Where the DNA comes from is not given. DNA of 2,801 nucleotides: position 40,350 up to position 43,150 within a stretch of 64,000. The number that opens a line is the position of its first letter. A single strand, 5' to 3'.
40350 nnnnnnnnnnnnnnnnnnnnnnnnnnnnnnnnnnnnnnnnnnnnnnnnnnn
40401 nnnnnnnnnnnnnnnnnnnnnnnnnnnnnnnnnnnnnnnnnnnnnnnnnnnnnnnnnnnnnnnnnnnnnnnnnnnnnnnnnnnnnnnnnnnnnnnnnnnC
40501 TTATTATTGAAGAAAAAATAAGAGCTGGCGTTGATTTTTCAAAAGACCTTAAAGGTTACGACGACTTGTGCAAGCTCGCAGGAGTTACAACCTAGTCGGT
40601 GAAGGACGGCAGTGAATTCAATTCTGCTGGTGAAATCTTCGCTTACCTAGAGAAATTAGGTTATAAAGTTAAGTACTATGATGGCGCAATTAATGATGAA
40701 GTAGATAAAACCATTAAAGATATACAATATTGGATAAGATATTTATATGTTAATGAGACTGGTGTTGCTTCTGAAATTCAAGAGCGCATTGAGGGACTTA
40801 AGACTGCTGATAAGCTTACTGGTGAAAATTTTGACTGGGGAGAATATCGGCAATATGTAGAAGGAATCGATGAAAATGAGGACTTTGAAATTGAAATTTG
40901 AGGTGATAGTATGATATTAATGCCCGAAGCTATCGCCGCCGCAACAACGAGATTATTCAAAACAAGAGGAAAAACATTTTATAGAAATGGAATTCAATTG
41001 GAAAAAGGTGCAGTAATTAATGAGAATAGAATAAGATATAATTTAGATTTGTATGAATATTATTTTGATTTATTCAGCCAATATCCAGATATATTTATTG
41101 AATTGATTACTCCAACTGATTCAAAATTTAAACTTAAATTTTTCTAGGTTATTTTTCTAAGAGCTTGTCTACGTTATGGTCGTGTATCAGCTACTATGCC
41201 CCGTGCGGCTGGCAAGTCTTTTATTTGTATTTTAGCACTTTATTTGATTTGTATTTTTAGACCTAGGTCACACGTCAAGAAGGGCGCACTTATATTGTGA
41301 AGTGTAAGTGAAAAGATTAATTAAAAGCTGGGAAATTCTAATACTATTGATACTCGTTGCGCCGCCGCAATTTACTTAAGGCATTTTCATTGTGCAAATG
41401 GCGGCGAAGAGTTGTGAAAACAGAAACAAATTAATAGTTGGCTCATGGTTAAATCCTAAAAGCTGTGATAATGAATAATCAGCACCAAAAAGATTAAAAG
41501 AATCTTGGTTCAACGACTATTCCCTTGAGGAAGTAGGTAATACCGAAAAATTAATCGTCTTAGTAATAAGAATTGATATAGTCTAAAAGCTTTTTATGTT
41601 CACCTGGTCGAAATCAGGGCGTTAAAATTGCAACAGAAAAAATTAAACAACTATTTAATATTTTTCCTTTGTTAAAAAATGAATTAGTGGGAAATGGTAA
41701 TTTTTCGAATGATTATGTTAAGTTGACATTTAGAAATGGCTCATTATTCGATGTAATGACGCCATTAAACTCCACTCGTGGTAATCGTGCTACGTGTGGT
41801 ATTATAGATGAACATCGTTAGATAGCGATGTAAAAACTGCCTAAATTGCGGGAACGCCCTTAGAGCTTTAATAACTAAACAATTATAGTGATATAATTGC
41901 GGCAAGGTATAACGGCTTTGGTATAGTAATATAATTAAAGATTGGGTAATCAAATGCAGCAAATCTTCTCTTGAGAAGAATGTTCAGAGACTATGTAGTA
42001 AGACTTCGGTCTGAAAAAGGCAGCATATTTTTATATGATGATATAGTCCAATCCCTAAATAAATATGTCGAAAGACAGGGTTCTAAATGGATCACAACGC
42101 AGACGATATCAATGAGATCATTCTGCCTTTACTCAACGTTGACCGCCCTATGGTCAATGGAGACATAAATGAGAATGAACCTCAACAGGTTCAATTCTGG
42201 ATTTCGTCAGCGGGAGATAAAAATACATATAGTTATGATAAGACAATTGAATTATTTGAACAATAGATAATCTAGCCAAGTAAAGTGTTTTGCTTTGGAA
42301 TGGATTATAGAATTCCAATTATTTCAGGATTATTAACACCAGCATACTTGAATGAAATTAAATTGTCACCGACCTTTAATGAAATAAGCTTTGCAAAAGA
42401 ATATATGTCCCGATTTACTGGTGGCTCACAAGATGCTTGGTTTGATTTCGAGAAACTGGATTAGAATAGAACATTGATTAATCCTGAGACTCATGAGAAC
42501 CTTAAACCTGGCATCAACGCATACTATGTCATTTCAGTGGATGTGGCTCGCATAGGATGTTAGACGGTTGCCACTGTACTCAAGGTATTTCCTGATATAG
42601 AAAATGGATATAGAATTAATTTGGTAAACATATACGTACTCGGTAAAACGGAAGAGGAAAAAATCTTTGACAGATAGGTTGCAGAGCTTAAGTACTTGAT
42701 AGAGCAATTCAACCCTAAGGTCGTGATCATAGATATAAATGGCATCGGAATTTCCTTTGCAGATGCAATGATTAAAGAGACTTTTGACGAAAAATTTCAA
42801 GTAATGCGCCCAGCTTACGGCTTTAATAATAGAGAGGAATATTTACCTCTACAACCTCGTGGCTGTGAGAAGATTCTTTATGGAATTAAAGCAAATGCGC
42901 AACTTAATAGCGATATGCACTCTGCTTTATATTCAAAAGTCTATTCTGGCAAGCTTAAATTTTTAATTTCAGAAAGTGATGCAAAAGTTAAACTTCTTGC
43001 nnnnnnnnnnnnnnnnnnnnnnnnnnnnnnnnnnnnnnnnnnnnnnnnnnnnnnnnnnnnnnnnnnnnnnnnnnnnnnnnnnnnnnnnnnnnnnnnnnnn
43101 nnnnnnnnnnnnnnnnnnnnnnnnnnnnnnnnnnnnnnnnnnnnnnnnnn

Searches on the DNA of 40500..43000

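Call 42: search_rna_families(source=window, start=40500, end=43000, threshold=evalue, max_evalue=0.1, show_alignments=2)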
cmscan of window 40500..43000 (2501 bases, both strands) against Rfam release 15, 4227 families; matches with E-value up to 0.1: 1.
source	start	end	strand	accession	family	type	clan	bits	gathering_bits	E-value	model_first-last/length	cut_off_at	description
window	41767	42070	+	RF00028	Intron_gpI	Intron;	-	45.1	50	1.1e-09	1-253/253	no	Group I catalytic intron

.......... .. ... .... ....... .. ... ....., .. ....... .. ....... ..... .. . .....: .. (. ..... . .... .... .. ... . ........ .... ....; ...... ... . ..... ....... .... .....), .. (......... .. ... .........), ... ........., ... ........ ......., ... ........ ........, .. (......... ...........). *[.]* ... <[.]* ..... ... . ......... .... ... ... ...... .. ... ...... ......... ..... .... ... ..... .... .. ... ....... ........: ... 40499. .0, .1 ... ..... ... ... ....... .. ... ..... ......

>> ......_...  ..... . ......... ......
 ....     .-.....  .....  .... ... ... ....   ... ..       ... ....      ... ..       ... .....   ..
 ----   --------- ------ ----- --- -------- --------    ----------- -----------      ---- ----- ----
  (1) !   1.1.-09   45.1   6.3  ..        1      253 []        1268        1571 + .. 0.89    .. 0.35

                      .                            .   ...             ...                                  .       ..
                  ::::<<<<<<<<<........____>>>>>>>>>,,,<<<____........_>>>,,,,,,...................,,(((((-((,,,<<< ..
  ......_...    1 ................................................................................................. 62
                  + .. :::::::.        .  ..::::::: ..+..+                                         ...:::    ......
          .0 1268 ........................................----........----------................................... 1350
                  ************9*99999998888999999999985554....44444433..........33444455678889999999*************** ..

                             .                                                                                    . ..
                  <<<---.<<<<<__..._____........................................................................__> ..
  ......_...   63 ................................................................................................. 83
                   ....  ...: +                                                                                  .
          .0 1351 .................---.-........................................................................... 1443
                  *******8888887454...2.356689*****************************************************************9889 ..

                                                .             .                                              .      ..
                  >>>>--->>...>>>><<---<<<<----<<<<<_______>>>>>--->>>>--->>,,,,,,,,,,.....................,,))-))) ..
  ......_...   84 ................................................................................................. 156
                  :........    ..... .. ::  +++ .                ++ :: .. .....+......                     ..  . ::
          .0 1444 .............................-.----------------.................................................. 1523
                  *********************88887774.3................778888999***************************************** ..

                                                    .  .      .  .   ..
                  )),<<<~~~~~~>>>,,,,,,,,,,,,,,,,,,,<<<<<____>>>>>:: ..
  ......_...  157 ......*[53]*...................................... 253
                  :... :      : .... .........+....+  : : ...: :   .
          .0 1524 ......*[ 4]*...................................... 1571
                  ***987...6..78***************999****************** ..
